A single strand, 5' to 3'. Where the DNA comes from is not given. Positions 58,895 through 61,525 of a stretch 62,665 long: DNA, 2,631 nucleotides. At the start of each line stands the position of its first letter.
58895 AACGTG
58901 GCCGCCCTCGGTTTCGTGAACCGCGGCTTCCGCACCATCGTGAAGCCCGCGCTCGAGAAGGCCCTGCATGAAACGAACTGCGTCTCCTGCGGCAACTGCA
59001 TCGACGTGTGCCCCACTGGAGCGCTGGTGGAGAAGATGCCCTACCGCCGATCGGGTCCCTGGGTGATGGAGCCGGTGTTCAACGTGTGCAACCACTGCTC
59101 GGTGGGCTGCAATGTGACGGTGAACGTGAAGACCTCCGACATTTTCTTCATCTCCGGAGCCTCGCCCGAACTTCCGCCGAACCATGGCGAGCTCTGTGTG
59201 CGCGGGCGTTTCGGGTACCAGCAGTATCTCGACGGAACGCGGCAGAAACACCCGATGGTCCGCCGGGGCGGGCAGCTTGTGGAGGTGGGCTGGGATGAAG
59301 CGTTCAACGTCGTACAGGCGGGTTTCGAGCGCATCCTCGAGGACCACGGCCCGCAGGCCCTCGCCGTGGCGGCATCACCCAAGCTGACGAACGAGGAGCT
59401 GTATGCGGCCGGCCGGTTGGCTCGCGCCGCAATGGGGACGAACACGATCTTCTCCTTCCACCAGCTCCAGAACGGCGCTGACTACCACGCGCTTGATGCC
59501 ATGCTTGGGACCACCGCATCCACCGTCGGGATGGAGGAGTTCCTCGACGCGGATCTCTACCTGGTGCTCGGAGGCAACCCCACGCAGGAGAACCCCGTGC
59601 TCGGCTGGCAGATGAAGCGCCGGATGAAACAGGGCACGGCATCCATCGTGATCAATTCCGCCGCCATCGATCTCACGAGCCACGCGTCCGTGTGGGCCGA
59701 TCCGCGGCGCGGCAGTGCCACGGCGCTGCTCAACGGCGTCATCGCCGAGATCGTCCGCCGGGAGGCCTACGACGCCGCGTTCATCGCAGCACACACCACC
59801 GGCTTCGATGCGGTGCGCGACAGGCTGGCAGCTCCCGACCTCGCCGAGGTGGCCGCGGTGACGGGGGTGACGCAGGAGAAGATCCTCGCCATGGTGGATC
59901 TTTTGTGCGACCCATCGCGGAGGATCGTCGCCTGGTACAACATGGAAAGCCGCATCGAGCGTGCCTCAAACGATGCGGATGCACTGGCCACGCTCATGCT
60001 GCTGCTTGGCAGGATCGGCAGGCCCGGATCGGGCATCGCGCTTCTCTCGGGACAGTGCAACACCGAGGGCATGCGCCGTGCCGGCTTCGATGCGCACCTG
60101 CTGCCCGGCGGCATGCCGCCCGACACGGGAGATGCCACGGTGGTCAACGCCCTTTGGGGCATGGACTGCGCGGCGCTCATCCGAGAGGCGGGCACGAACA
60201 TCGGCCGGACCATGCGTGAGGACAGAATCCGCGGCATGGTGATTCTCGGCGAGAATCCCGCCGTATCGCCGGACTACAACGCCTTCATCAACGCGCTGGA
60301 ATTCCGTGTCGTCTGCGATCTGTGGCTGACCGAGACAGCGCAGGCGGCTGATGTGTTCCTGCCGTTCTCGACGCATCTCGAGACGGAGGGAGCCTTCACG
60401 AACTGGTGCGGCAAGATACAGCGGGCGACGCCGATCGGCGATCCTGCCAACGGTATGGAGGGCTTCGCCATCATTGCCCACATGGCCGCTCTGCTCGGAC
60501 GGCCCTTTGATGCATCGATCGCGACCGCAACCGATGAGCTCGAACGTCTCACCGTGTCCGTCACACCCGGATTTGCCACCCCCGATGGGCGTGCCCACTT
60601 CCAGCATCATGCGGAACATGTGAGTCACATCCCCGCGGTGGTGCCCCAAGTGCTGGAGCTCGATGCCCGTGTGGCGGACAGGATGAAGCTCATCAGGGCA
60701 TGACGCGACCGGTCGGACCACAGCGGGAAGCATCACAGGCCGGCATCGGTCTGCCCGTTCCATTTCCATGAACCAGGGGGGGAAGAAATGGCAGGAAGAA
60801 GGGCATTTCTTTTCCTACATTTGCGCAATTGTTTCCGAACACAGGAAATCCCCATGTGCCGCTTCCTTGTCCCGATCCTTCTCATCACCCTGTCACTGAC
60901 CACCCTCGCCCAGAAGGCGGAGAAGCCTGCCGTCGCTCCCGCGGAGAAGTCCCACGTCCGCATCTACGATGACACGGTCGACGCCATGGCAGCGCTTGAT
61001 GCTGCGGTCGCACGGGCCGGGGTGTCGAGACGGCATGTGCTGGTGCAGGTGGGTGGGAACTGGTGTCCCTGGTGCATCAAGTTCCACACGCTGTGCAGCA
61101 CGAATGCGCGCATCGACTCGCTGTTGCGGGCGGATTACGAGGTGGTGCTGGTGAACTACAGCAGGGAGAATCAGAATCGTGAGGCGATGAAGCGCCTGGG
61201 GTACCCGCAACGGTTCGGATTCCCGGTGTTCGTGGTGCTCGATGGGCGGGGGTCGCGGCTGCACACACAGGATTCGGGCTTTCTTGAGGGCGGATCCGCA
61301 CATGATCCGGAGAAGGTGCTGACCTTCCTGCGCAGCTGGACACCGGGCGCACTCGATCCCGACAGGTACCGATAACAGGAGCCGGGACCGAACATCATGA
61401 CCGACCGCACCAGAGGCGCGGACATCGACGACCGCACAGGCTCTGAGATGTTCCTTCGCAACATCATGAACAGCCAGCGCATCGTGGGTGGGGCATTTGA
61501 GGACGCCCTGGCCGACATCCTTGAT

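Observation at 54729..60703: Putative electron-bifurcating Bfu/Nfn-type complex with a GltD module inserted into a cofactor-less NuoG/Fdh-like subunit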

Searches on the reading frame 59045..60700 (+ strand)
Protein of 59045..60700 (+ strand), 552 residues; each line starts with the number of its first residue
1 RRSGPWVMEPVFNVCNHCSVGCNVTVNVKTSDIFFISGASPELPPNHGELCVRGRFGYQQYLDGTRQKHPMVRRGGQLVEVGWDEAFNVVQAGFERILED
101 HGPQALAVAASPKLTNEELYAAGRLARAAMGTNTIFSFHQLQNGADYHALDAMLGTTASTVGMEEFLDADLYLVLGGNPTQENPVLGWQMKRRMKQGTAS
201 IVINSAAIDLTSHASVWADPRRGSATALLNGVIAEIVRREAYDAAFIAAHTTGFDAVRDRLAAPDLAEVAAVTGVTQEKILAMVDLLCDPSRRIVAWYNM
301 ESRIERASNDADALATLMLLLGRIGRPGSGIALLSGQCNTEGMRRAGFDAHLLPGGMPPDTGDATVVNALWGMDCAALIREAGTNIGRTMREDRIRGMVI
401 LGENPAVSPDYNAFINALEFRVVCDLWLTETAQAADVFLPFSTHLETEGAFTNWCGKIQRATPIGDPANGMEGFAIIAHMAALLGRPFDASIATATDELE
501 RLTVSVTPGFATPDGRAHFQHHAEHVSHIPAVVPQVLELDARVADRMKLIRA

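Call 25: search_solved_structures(query=window:59045-60700:+, max_evalue=1e-30, show_alignments=5)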
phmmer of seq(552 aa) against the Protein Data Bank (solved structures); distinct sequences matched with E-value up to 1e-30: 12.
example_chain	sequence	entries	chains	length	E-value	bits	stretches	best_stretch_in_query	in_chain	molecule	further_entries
7qv7_S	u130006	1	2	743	2.6e-59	205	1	8-483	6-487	Hydrogen dependent carbon dioxide reductase subunit FdhF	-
7e5z_A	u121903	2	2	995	3.3e-58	201.4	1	11-484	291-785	Formate dehydrogenase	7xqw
7vw6_A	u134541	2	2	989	3.3e-58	201.4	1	11-484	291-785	Formate dehydrogenase | Tungsten-containing formate dehydrogenase alpha subunit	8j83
9wxb_B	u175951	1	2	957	8.4e-55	190.1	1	11-512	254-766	Formate dehydrogenase alpha subunit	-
8rqz_C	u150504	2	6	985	1.2e-54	189.6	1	13-485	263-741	Probable oxidoreductase YjgC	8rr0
9gzq_A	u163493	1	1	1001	1.3e-54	189.5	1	13-485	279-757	Probable oxidoreductase YjgC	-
9t1s_L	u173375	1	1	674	2e-53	185.6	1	11-511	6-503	formate dehydrogenase (coenzyme F420)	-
7bkb_D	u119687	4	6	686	1.2e-51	179.8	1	7-502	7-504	Formate dehydrogenase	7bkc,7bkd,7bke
6tg9_A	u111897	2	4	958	1.4e-50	176.2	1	11-512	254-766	Formate dehydrogenase subunit alpha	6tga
1aa6_A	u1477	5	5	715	2.4e-50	175.4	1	8-491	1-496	FORMATE DEHYDROGENASE H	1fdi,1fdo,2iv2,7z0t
8oh5_C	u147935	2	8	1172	9.4e-39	137.2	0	5-191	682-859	Formate dehydrogenase-O, major subunit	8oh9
9bov_A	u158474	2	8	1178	2.5e-37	132.5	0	13-345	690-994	Molybdopterin oxidoreductase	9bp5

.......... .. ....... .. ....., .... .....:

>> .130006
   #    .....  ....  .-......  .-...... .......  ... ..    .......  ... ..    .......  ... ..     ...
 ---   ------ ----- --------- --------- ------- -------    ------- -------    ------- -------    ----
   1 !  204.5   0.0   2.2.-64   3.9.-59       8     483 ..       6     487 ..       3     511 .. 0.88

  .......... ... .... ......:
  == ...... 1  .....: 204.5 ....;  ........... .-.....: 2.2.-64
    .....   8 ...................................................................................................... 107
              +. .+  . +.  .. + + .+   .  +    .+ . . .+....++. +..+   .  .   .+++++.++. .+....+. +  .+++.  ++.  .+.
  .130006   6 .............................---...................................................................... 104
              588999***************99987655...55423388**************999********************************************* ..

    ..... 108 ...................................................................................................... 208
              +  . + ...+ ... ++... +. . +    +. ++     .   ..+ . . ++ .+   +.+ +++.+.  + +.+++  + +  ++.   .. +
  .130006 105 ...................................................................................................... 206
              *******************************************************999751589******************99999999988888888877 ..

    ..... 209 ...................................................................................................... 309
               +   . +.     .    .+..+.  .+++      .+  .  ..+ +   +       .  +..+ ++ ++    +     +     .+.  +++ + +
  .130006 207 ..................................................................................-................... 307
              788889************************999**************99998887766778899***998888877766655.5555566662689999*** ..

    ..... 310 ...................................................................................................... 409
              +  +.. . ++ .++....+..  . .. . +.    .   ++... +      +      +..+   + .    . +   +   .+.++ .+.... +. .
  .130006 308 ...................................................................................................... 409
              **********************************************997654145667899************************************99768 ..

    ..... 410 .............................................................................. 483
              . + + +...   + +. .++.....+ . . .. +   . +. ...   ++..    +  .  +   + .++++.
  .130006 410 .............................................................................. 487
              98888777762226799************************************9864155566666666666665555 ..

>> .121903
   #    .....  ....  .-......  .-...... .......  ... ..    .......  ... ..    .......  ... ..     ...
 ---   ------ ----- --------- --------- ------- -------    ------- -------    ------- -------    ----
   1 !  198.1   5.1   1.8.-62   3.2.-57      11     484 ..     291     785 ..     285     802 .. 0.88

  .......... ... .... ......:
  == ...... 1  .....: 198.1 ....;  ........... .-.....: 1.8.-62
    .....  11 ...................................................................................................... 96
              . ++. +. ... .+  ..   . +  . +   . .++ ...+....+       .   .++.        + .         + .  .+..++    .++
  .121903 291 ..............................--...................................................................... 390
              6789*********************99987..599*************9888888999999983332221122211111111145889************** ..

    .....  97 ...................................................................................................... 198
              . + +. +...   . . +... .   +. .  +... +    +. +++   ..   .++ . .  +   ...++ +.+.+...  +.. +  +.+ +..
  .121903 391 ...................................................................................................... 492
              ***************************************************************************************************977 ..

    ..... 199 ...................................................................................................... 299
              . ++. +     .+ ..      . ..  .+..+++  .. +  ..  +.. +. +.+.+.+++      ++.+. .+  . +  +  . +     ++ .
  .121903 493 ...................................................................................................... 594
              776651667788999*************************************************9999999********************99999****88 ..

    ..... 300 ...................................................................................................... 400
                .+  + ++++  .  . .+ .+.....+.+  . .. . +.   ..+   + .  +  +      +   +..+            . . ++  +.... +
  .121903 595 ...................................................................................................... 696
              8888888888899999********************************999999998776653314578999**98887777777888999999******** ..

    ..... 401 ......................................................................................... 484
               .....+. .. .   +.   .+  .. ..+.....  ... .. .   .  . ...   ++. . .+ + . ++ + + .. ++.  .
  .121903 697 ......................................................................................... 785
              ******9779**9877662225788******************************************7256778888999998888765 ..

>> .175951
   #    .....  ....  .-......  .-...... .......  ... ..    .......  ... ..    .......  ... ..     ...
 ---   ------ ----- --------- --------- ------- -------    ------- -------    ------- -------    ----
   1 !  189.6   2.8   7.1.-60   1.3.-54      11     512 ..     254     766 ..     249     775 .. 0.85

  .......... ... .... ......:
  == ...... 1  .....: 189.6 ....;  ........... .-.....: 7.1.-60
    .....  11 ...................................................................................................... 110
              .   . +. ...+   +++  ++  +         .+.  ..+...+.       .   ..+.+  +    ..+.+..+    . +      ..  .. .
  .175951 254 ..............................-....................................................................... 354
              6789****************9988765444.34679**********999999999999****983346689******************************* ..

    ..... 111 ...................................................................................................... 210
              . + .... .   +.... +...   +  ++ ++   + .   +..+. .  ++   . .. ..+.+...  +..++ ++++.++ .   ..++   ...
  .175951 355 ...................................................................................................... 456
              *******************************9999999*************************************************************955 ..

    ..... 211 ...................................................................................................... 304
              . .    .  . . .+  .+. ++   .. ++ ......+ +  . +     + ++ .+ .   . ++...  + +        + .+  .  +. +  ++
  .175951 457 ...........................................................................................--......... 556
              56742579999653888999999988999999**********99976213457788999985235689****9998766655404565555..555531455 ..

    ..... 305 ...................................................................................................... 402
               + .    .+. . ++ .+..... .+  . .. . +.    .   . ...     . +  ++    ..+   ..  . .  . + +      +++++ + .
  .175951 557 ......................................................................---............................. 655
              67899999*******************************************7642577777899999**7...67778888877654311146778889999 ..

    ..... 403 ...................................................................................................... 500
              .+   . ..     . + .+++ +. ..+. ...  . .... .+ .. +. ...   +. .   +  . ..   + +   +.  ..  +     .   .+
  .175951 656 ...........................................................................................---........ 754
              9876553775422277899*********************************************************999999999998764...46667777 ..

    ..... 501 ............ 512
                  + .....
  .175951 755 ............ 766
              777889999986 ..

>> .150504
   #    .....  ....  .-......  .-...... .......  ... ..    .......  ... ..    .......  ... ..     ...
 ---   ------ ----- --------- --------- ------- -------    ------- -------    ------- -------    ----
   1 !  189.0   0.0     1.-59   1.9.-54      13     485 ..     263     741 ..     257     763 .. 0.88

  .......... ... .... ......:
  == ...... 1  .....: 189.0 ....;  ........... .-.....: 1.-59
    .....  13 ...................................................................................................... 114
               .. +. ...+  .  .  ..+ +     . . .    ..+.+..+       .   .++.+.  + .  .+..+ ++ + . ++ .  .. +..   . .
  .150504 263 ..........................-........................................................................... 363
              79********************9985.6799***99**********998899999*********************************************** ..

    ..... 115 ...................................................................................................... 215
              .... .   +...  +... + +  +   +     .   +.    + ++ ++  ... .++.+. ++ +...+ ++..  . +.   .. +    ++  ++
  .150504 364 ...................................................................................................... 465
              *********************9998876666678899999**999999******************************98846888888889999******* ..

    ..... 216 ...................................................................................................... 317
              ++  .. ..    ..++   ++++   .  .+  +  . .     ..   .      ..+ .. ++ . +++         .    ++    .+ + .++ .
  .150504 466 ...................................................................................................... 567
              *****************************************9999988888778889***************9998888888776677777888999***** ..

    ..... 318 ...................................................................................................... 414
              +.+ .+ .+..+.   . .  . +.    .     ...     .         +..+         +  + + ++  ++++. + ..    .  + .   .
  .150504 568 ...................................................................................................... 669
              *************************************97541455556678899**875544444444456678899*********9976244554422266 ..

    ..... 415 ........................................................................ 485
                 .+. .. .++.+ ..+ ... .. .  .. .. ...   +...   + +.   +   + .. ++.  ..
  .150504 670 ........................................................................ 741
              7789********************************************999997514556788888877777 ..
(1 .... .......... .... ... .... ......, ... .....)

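Call 70: predict_structure(alignment_id=A1)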
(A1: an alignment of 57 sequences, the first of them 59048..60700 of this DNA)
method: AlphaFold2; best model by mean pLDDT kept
length: 551 residues; sequences in the alignment: 57
mean_pLDDT: 92.7   pTM: 0.92
mean pLDDT of the five models: 92.7, 92.5, 91.9, 91.3, 90.9
residues with pLDDT >= 90: 443; 70-90: 98; 50-70: 5; < 50: 5
segments of 3 or more residues with pLDDT < 50: 504-506
pLDDT, mean of each block of 10 residues (from residue 1): 73 94 93 90 89 91 93 97 98 98 97 97 96 96 90 92 95 95 95 98 95 96 94 97 95 92 95 97 97 96 89 97 92 94 94 85 83 90 88 96 96 97 97 98 94 94 95 97 92 93 66 90 77 91 88 76
secondary structure, 60 per line:
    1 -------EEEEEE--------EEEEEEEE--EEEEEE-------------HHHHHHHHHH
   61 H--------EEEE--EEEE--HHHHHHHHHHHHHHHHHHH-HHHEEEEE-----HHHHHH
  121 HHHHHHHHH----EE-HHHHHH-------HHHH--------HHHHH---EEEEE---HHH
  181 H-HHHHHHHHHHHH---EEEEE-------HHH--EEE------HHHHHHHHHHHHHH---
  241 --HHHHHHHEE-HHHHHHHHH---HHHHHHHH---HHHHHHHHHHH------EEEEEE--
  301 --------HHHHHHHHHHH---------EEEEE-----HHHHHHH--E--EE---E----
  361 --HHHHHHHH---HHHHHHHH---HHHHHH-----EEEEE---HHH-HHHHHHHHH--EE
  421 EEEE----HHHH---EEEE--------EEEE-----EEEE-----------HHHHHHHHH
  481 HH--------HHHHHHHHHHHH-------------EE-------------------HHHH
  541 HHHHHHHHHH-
elements in order: E8-13 E22-29 E32-37 H51-61 E70-73 E76-79 H82-100 E105-109 H115-129 H137-142 H150-153 H162-166 E170-174 H178-181 H183-194 E198-202 E215-217 H224-237 H243-249 H253-261 H265-272 H276-286 E293-298 H309-319 E329-333 H339-345 H363-370 H374-381 H385-390 E396-400 H408-416 E419-424 H429-432 E436-439 E448-451 E457-460 H472-482 H491-502 H537-550

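Call 72: fold_search(model_id=the predicted structure, library=pdb)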
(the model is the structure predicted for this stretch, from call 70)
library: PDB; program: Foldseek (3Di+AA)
matches with E <= 10: 829; with E <= 0.001: 177
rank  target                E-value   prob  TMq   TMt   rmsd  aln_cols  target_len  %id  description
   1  7xqw_A                1.8e-38  1.00  0.86  0.61   3.1       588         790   29  Formate dehydrogenase (FDH) from Methylobacterium extorquens AM1 (MeFDH1) (released 2023-08-09)
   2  8rqz_C                2.4e-37  1.00  0.84  0.48   2.4       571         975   25  Crystal structure of Molybdenum bispyranopterin guanine dinucleotide formate dehydrogenases ForCE1 from Bacillus subti (released 2025-08-06)
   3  7vw6_A                1.6e-36  1.00  0.86  0.53   2.9       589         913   27  Cryo-EM Structure of Formate Dehydrogenase 1 from Methylorubrum extorquens AM1 (released 2022-06-01)
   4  8j83_A                1.9e-36  1.00  0.84  0.52   4.1       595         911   28  Crystal structure of formate dehydrogenase from Methylorubrum extorquens AM1 (released 2023-10-11)
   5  9ktl_A                3.6e-36  1.00  0.85  0.50   3.3       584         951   26  Cryo-EM structure of reduced form of formate dehydrogenase from Rhodobacter aestuarii (RaFDH) with NADH (released 2025-06-18)
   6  7bkb_D                2.0e-34  1.00  0.84  0.84   3.0       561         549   24  Formate dehydrogenase - heterodisulfide reductase - formylmethanofuran dehydrogenase complex from Methanospirillum hun (released 2021-09-29)
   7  9bov_A                2.0e-34  1.00  0.78  0.38   4.1       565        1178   23  Structure of electron bifurcating Nfn-ABC complexed with NAD from Caldicellulosiruptor saccharolyticus (released 2025-03-05)
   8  1fdi                  3.0e-34  1.00  0.87  0.68   3.6       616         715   25  OXIDIZED FORM OF FORMATE DEHYDROGENASE H FROM E. COLI COMPLEXED WITH THE INHIBITOR NITRITE (released 1997-08-20)
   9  7qv7_S                8.8e-34  1.00  0.85  0.82   3.1       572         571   24  Cryo-EM structure of Hydrogen-dependent CO2 reductase. (released 2022-07-06)
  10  1aa6                  1.3e-33  1.00  0.87  0.69   3.6       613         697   25  REDUCED FORM OF FORMATE DEHYDROGENASE H FROM E. COLI (released 1997-08-20)
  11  7z0t_A                8.9e-33  1.00  0.85  0.66   2.9       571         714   26  Structure of the Escherichia coli formate hydrogenlyase complex (aerobic preparation, composite structure) (released 2022-09-28)
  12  6tg9_A                1.2e-32  1.00  0.85  0.51   3.1       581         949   24  Cryo-EM Structure of NADH reduced form of NAD+-dependent Formate Dehydrogenase from Rhodobacter capsulatus (released 2020-04-22)
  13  8oh5_C                2.6e-32  1.00  0.77  0.37   4.0       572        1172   23  Cryo-EM structure of the electron bifurcating transhydrogenase StnABC complex from Sporomusa Ovata (state 2) (released 2023-09-13)
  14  2v45                  8.1e-32  1.00  0.83  0.64   3.2       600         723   21  A New Catalytic Mechanism of Periplasmic Nitrate Reductase from Desulfovibrio desulfuricans ATCC 27774 from Crystallogra (released 2008-03-18)
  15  7e5z_A                3.1e-31  1.00  0.82  0.59   3.6       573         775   28  Dehydrogenase holoenzyme (released 2022-02-23)
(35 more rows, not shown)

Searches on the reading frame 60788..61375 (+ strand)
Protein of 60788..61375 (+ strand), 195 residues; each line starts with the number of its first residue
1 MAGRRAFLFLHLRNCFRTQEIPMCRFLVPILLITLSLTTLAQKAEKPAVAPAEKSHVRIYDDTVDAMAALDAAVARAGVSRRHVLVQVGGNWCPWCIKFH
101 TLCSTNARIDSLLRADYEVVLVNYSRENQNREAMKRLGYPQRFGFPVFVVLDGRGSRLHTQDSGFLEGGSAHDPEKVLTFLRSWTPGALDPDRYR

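Call 24: search_protein_families(library=pfam, proteins=[window:60788-61375:+], max_evalue=0.01)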
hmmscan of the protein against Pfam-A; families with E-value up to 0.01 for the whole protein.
window:60788-61375:+ (195 aa): 4 families
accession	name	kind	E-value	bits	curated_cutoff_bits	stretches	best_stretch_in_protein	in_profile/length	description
PF13899.12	Thioredoxin_7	-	6.4e-11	42.7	27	1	65-152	1-82/83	Thioredoxin-like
PF13098.12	Thioredoxin_2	-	1.2e-06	29.3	27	1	81-156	5-86/104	Thioredoxin-like domain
PF08534.16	Redoxin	-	2.1e-05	24.8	26.6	1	81-155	29-96/148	Redoxin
PF03190.21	Thioredox_DsbH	-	0.0014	19.1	27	1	61-123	17-79/163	Protein of unknown function, DUF255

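Call 49: search_protein_families(library=ncbifam, proteins=[window:60788-61375:+], max_evalue=0.01)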
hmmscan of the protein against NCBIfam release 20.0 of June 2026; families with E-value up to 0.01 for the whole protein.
window:60788-61375:+ (195 aa): 3 families
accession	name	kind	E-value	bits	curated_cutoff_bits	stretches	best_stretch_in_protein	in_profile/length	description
NF043050.1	DisulfRedDsbH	equivalog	6.1e-07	29.6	190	1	30-173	8-155/166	disulfide reductase DsbH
NF001419.0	PRK00293.1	subfamily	4.8e-05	22.1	330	1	21-161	415-554/574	protein-disulfide reductase DsbD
NF041202.1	StoA_CxxC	exception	0.00071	19.5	210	1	71-156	45-122/163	endospore biogenesis thiol-disulfide oxidoreductase StoA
